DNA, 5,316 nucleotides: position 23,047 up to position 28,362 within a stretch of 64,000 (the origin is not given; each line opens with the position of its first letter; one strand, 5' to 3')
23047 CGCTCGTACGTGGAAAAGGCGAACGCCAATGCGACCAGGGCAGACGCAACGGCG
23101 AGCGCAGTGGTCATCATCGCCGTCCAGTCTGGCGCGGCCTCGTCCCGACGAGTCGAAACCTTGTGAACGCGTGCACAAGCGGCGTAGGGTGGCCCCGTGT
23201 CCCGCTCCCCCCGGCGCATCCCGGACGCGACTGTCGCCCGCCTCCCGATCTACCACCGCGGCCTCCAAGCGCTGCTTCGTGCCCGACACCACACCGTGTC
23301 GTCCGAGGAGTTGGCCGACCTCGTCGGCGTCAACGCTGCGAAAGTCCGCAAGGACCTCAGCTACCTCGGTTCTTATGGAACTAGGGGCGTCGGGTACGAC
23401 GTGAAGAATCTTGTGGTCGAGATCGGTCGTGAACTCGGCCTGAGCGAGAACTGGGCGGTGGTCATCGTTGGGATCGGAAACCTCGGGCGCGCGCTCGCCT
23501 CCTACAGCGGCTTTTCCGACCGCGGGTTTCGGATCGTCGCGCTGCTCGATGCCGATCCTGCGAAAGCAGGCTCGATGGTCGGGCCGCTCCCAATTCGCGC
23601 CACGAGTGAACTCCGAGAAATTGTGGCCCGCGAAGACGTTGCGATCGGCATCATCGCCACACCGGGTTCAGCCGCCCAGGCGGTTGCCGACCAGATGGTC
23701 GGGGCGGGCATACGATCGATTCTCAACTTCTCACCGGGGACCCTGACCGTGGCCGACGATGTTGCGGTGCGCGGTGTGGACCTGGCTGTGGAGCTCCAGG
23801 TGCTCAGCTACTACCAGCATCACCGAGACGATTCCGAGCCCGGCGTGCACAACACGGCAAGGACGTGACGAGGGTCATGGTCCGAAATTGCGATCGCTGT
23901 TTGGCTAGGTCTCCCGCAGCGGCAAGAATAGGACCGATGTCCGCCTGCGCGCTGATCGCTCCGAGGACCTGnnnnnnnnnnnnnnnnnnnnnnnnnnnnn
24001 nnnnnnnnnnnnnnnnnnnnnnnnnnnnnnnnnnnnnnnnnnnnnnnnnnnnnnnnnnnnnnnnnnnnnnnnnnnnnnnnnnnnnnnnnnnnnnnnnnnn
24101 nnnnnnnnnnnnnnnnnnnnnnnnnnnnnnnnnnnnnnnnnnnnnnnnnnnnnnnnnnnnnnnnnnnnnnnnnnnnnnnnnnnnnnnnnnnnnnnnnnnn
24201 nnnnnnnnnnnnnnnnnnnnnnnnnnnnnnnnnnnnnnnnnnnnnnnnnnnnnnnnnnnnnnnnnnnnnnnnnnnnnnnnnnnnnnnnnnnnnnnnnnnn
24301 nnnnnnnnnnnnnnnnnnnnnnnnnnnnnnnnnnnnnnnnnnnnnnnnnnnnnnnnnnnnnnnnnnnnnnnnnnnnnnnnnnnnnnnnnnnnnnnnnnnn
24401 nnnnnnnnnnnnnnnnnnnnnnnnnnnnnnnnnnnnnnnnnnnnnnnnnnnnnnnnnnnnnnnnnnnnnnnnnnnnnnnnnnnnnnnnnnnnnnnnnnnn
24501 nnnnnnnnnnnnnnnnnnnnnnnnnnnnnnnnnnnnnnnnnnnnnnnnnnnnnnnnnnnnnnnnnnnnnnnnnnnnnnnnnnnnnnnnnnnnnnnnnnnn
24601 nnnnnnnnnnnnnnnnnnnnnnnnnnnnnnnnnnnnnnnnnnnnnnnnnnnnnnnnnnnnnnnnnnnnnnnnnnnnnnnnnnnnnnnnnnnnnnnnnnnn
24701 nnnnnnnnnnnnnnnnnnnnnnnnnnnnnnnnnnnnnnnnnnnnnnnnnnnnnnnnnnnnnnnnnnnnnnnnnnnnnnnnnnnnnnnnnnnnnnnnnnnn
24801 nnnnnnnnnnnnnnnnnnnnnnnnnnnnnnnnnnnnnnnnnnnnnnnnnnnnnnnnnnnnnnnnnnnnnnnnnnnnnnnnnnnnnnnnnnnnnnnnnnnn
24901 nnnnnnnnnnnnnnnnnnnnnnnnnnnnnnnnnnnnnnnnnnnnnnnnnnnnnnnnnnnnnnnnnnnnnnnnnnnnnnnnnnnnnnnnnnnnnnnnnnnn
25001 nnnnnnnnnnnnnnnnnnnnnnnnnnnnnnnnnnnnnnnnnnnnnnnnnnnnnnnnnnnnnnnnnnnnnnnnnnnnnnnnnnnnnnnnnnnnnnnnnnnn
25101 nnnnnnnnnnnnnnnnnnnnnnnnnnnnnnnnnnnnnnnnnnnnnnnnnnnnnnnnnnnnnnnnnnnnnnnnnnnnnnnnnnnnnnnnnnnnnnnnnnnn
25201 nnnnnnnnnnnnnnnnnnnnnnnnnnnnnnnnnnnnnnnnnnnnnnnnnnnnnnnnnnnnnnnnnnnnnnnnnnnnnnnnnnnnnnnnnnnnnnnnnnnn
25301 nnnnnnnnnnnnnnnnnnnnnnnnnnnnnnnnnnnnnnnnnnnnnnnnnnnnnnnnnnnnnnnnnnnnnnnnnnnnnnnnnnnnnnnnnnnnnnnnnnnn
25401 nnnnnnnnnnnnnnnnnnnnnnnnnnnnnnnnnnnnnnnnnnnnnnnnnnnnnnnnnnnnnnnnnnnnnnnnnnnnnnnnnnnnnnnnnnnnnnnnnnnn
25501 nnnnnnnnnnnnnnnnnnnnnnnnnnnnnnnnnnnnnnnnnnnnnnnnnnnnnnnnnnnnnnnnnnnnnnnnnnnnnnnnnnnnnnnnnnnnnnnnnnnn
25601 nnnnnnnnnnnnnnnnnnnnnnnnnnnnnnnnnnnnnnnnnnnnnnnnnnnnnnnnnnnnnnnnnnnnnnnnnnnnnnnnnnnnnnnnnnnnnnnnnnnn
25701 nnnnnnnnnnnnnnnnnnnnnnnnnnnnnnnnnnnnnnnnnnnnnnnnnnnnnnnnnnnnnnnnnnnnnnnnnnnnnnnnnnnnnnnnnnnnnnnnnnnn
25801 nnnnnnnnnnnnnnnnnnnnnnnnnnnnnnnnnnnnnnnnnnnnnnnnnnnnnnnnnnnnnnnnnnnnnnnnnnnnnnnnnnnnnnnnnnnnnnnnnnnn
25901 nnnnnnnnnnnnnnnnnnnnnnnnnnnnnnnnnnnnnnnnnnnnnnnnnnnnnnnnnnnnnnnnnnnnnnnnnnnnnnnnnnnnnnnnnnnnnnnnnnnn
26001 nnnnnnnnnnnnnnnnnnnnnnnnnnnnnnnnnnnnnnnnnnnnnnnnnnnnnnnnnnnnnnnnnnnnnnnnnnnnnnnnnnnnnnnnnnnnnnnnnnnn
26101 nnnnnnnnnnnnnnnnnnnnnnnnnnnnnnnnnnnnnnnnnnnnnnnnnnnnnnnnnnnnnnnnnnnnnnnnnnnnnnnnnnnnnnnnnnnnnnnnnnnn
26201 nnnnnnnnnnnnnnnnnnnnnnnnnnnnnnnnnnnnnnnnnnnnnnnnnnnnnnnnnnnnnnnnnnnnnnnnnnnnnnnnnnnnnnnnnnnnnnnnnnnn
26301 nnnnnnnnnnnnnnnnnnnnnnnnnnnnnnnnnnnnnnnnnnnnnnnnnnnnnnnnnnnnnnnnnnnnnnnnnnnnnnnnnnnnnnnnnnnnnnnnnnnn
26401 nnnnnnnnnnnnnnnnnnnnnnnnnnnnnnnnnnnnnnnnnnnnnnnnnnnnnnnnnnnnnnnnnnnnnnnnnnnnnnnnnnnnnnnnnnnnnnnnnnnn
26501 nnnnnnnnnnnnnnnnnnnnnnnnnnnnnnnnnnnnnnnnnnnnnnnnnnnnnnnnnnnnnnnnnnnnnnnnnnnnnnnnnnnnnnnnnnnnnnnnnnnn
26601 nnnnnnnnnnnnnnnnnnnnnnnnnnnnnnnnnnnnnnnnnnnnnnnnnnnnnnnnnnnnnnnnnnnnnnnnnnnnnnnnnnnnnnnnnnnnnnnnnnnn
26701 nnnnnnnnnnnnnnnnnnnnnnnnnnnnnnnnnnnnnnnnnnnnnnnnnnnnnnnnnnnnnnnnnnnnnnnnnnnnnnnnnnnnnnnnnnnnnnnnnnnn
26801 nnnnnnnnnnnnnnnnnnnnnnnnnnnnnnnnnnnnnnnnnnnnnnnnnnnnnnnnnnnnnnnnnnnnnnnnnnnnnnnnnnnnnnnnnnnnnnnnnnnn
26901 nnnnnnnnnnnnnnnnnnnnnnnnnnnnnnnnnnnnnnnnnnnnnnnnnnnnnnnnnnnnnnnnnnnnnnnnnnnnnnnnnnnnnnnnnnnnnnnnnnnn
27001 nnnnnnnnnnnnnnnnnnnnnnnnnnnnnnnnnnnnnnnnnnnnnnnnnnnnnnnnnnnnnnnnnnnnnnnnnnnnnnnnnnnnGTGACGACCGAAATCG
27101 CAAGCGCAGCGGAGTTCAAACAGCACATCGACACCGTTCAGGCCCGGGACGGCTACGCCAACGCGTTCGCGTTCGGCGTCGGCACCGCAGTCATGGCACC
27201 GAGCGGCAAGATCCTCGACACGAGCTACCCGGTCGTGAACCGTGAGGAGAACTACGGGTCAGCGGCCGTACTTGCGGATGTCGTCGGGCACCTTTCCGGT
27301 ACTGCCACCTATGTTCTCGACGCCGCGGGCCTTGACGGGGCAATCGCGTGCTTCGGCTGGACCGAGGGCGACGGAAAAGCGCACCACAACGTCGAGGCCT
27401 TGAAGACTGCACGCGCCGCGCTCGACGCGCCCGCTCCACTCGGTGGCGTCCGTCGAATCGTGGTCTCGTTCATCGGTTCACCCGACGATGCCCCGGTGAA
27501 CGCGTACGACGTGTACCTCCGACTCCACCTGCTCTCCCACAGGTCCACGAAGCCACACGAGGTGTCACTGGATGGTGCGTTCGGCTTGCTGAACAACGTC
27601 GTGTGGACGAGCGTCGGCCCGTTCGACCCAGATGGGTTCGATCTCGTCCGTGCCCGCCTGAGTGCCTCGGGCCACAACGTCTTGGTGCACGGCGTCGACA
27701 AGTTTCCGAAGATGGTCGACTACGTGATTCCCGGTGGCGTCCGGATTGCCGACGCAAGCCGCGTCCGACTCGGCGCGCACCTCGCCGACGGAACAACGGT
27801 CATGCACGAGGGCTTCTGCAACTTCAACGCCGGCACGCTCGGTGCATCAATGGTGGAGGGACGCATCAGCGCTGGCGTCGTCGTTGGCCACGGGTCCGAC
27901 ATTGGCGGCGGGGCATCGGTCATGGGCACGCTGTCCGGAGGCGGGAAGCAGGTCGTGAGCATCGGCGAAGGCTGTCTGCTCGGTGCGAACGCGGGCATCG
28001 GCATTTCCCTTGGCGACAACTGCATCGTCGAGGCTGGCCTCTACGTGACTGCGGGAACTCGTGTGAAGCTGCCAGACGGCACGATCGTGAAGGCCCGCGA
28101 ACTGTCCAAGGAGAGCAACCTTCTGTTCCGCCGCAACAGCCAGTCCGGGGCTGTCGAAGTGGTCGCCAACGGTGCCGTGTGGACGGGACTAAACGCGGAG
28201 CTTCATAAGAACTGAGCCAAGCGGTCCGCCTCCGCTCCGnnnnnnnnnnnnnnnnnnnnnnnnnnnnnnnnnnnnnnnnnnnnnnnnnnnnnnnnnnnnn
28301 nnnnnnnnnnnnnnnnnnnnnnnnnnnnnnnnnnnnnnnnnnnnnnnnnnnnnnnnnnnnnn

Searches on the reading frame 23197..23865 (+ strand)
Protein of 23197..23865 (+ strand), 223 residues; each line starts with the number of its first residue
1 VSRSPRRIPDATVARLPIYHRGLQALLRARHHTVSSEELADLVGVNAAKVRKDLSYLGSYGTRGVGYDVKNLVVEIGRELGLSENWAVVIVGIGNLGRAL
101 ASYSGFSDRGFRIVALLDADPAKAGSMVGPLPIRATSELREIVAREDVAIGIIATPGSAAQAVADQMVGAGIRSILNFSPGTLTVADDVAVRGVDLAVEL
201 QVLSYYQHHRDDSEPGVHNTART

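Call 60: search_protein_families(library=pfam, proteins=[window:23197-23865:+], max_evalue=0.001)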
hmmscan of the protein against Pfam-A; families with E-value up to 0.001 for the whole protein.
window:23197-23865:+ (223 aa): 4 families
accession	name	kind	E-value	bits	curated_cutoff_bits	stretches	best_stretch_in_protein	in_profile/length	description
PF02629.25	CoA_binding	-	2.3e-18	67.2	22.3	1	84-181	2-97/97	CoA binding domain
PF06971.19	Put_DNA-bind_N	-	3.6e-18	65.8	27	1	8-55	2-49/49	Putative DNA-binding protein N-terminus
PF01408.29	GFO_IDH_MocA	-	3e-07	31.6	24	1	88-187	3-101/120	Oxidoreductase family, NAD-binding Rossmann fold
PF03807.23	F420_oxidored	-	0.00038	21.4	21.6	0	88-167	2-79/94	NADP oxidoreductase coenzyme F420-dependent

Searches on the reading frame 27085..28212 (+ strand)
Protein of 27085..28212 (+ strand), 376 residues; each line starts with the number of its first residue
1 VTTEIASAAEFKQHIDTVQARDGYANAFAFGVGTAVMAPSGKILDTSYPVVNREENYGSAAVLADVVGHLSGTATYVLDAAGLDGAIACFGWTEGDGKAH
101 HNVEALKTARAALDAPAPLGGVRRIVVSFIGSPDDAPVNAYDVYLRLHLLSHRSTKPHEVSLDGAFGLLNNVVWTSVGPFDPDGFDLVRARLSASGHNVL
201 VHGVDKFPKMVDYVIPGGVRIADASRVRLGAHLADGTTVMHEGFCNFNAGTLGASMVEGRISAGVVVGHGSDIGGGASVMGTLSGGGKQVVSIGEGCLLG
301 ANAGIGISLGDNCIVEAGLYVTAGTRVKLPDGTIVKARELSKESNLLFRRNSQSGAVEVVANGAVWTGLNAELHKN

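Call 60: search_protein_families(library=pfam, proteins=[window:27085-28212:+], max_evalue=0.001)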
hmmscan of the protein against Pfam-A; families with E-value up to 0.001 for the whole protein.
window:27085-28212:+ (376 aa): 4 families
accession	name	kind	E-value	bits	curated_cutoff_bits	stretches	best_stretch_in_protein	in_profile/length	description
PF14790.11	THDPS_N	-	4.9e-18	65.9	25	1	10-167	2-167/167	Tetrahydrodipicolinate N-succinyltransferase N-terminal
PF14789.11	THDPS_M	-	2.8e-16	59.8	25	1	169-209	1-41/41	Tetrahydrodipicolinate N-succinyltransferase middle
PF14602.12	Hexapep_2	-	1.1e-15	57.5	27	1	291-323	2-34/34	Hexapeptide repeat of succinyl-transferase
PF00132.30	Hexapep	-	0.00014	21.8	27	1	291-322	2-35/36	Bacterial transferase hexapeptide (six repeats)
